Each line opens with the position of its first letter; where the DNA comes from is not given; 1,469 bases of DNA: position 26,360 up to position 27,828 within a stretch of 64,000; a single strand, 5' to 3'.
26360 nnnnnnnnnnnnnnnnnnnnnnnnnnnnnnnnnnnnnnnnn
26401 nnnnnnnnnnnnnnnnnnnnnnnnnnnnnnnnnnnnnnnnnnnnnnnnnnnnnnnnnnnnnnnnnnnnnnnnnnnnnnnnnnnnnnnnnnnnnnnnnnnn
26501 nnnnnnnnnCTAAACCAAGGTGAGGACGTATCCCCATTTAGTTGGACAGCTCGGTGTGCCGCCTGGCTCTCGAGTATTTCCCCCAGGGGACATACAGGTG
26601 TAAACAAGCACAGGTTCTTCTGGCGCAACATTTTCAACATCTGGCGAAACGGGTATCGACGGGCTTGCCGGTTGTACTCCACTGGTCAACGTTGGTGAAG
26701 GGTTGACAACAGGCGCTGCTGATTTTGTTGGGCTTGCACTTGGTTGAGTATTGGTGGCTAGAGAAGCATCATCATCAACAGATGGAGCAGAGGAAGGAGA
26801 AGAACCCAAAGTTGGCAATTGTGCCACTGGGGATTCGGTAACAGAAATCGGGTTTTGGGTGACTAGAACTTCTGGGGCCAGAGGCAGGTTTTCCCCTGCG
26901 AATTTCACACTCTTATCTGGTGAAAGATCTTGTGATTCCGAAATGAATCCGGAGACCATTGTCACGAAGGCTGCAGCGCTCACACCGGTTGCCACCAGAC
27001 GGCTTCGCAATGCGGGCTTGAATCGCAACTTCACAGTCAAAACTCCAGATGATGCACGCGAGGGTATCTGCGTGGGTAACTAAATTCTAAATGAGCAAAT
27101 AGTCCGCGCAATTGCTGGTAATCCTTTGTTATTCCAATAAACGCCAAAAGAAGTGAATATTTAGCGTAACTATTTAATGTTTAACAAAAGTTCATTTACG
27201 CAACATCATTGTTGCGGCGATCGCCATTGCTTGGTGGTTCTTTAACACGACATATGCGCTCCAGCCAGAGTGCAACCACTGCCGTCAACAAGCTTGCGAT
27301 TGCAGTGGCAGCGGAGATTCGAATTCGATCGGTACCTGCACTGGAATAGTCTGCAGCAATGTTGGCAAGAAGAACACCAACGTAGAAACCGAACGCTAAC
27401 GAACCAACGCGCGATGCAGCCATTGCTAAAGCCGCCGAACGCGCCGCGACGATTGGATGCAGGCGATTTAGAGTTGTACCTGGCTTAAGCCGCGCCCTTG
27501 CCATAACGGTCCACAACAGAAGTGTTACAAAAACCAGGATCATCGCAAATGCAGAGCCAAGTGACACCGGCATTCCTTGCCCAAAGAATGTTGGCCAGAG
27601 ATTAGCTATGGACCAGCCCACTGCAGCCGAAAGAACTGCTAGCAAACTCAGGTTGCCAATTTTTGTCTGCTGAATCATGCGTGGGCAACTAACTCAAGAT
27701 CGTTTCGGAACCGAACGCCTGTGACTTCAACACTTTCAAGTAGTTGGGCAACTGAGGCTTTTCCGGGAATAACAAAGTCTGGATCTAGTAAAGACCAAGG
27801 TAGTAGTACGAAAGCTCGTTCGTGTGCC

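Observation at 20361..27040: Two-component-flanked redox cluster with a duplicated [tethered CX15C mini-protein + MsrQ-like haem-b membrane protein] module: candidate undescribed transmembrane electron-transfer system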

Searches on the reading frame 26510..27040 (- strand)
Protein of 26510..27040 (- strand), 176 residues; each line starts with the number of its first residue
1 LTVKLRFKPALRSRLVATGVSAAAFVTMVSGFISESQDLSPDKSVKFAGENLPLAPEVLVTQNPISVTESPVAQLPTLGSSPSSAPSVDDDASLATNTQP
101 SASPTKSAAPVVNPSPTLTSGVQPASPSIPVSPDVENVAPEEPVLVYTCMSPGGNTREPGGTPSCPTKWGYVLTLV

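Call 3: search_protein_families(library=pfam, proteins=[window:26510-27040:-], max_evalue=0.1)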
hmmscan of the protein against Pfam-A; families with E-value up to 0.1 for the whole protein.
window:26510-27040:- (176 aa): 0 families

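Call 4: search_protein_families(library=ncbifam, proteins=[window:26510-27040:-], max_evalue=0.1)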
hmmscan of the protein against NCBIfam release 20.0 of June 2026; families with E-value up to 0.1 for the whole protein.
window:26510-27040:- (176 aa): 0 families

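Call 8: find_homologous_proteins(query=window:26510-27040:-, max_evalue=0.01)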
Query window:26510-27040:- (176 aa): 26 proteins with E <= 0.01 among 249 candidates.
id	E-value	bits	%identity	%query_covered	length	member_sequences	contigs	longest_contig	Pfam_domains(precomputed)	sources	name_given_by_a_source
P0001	8.6e-93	327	99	91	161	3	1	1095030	-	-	-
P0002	3.6e-80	286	81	99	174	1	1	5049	-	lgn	-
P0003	8.7e-72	259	89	85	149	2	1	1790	-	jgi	jgi:hypothetical protein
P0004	1.5e-71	258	74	99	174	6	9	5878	-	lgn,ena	-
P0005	4.3e-69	250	74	99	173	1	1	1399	-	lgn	-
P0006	1.5e-53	200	61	99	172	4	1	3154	-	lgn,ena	-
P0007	1.7e-50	190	59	99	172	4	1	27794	-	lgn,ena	-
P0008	1.6e-41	160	49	99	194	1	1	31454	-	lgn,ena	-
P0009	3.2e-41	159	50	99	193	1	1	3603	-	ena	-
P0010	7.7e-41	158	50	99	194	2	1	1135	-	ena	-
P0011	1.2e-40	158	50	98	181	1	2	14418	-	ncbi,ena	-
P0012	1.6e-40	157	52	99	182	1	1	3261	-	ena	-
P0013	1.7e-40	157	53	99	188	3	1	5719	-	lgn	-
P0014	3.2e-40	156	51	99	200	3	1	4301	-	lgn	-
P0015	3.2e-40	156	53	99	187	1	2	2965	-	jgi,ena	jgi:hypothetical protein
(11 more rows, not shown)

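Call 10: find_encoding_contigs(protein=P0008, flank=8000, max_places=3)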
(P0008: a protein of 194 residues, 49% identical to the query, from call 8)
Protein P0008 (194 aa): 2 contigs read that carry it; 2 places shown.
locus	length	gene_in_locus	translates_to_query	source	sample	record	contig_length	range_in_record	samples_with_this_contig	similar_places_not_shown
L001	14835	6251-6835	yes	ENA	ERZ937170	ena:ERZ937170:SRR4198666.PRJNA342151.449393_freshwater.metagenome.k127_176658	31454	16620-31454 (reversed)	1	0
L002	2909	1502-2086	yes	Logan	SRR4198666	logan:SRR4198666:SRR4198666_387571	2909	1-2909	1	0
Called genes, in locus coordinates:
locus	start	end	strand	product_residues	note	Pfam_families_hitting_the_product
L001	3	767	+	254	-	?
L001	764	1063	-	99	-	PF23719:VapB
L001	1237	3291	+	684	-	PF06480:FtsH_ext (faint), PF00004:AAA, PF17862:AAA_lid_3, PF01434:Peptidase_M41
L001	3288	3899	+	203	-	PF01227:GTP_cyclohydroI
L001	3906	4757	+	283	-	PF00809:Pterin_bind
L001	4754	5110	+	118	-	PF02152:FolB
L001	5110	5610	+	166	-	PF01288:HPPK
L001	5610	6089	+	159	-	PF11377:DUF3180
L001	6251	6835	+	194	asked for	-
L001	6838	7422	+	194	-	PF01794:Ferric_reduct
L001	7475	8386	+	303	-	PF02424:ApbE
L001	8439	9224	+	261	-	PF00795:CN_hydrolase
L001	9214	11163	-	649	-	PF05425:CopD, PF09678:Caa3_CtaG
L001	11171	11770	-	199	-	PF04234:CopC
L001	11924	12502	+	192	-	PF06559:DCD_N, PF22769:DCD, PF22569:DCD_C, PF00692:dUTPase (weak)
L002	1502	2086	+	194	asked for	-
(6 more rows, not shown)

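Call 12: find_related_loci(query=A1, collection=genome_contigs, flank=7000)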
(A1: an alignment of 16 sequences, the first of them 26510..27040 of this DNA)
Query A1 (176 aa) in genome_contigs; peptide patterns used: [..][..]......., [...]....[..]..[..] (x = any residue, [..] = any of these).
13 stretches matched a pattern; 4 encode a relative of the query (tblastn E <= 1e-3); 4 distinct loci.
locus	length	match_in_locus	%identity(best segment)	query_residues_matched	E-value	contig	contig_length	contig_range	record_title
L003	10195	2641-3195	49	1-176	1e-49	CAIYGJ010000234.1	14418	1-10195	MAG: uncultured actinobacterium isolate Kiruna_bin-00600 genome assembly, contig: bin-00600:234/242, whole genome shotgu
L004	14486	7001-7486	33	1-176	2e-10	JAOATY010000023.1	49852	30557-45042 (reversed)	MAG: Candidatus Nanopelagicales bacterium isolate AF21_PE0_T1_S7_48_15 T1_S7_283_length_49852_cov_11, whole genome shotg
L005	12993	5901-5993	52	147-176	2e-6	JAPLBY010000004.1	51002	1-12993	MAG: Actinomycetota bacterium isolate LacPavin_0818_WC45_MAG_48_15 LacPavin_0818_WC45_scaffold_393223, whole genome shot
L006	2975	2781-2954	38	122-176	8e-6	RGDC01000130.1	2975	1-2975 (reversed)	MAG: Actinomycetota bacterium isolate WB6_1B_195 contig_100_129, whole genome shotgun sequence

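Call 25: find_related_loci(query=A1, collection=metagenome_contigs, flank=6000)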
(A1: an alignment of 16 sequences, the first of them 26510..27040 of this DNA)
Query A1 (176 aa) in metagenome_contigs; peptide patterns used: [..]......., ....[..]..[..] (x = any residue, [..] = any of these).
89 stretches matched a pattern; 27 encode a relative of the query (tblastn E <= 1e-3); 27 distinct loci.
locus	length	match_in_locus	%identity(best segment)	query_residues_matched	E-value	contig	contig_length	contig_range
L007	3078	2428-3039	45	1-176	4e-49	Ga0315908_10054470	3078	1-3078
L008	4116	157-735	51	3-176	2e-47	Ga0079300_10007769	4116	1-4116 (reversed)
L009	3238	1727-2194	37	1-176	1e-19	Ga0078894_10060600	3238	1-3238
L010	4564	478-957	31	1-176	2e-13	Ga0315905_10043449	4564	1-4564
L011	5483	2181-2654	34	1-176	1e-12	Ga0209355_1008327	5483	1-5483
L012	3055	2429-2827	32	1-176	4e-12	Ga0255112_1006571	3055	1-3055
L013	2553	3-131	61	133-176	4e-12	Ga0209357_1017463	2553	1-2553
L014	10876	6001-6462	32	1-176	3e-11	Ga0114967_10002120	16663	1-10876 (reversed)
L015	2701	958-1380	31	1-176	3e-11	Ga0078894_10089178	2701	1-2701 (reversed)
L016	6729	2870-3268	29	1-176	6e-11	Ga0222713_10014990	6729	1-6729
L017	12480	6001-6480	33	1-176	1e-9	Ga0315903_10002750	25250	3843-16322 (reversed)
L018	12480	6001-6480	33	1-176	1e-9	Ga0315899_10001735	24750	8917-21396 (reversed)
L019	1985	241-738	31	1-176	1e-9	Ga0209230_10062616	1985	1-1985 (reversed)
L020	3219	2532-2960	28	8-176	7e-9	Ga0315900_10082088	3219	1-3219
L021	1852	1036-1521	31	3-176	2e-8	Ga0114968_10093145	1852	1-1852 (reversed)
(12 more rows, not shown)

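Call 80: predict_structure(alignment_id=A1)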
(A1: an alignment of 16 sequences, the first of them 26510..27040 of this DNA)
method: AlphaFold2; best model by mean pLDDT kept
length: 176 residues; sequences in the alignment: 16
mean_pLDDT: 56.6   pTM: 0.21
mean pLDDT of the five models: 56.6, 55.1, 54.7, 52.5, 51.5
residues with pLDDT >= 90: 2; 70-90: 33; 50-70: 75; < 50: 66
segments of 3 or more residues with pLDDT < 50: 40-50, 52-55, 61-101
pLDDT, mean of each block of 10 residues (from residue 1): 55 51 55 50 46 49 44 38 38 41 55 53 60 66 83 85 78 82
secondary structure, 60 per line:
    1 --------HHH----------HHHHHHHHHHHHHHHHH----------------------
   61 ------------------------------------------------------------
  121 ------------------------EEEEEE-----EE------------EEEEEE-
elements in order: H22-38 E145-150 E170-175

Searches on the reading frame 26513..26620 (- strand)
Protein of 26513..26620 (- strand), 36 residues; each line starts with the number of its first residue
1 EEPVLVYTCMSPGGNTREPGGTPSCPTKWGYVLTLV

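Call 36: search_protein_representatives(alignment_id=A2)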
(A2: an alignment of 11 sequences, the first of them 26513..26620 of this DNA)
Query: 11 sequences, 37 profile positions. Proteins with E-value up to 0.001 (for the whole library): 16; up to 1e-10: 9; up to 1e-30: 0. The best 16 are listed.
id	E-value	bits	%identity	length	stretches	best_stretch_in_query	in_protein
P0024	1.9e-20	88.3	-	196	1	1-37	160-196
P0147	2.4e-16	75.2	-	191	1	1-37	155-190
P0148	8.6e-14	67.0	-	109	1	3-37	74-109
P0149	2.5e-13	65.5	-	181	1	2-37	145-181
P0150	2.5e-13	65.5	-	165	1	1-37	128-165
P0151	9.4e-13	63.7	-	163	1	5-37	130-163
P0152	6.6e-12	61.0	-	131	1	4-37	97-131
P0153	2.6e-11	59.1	-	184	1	3-37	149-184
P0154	4.3e-11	58.4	-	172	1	2-37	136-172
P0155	6.2e-09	51.5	-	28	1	11-37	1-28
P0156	3.8e-06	42.6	-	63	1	3-36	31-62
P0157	9.5e-06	41.3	-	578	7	24-34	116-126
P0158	1.0e-05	41.2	-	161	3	4-18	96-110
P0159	6.0e-05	38.7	-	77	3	15-33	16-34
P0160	6.0e-05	38.7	-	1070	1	5-17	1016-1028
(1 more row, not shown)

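Call 79: search_protein_families(library=pfam, alignment_id=A2, max_evalue=10)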
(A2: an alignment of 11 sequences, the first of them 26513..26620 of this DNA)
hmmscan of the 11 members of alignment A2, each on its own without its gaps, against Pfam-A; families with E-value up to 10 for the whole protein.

A. member 1, window:26513-26620:- (36 aa): 0 families

B. families by the number of members that match (of 11 scanned): 0 families

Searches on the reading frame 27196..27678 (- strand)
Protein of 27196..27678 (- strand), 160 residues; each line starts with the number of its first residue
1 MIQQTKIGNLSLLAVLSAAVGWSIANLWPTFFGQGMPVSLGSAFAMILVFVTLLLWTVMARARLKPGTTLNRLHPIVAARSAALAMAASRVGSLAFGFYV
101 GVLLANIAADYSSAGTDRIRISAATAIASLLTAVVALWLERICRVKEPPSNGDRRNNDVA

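Call 3: search_protein_families(library=pfam, proteins=[window:27196-27678:-], max_evalue=0.1)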
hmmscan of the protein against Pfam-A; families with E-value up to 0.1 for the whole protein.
window:27196-27678:- (160 aa): 1 family
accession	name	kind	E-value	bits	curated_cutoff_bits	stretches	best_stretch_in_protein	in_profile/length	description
PF11377.13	DUF3180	-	3.2e-21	76.4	28.4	1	12-146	3-134/135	Protein of unknown function (DUF3180)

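Call 4: search_protein_families(library=ncbifam, proteins=[window:27196-27678:-], max_evalue=0.1)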
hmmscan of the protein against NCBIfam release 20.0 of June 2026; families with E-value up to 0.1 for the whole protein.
window:27196-27678:- (160 aa): 1 family
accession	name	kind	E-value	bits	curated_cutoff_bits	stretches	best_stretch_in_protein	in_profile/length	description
NF008934.0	PRK12291.1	equivalog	0.074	12.3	427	1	46-104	14-72/419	apolipoprotein N-acyltransferase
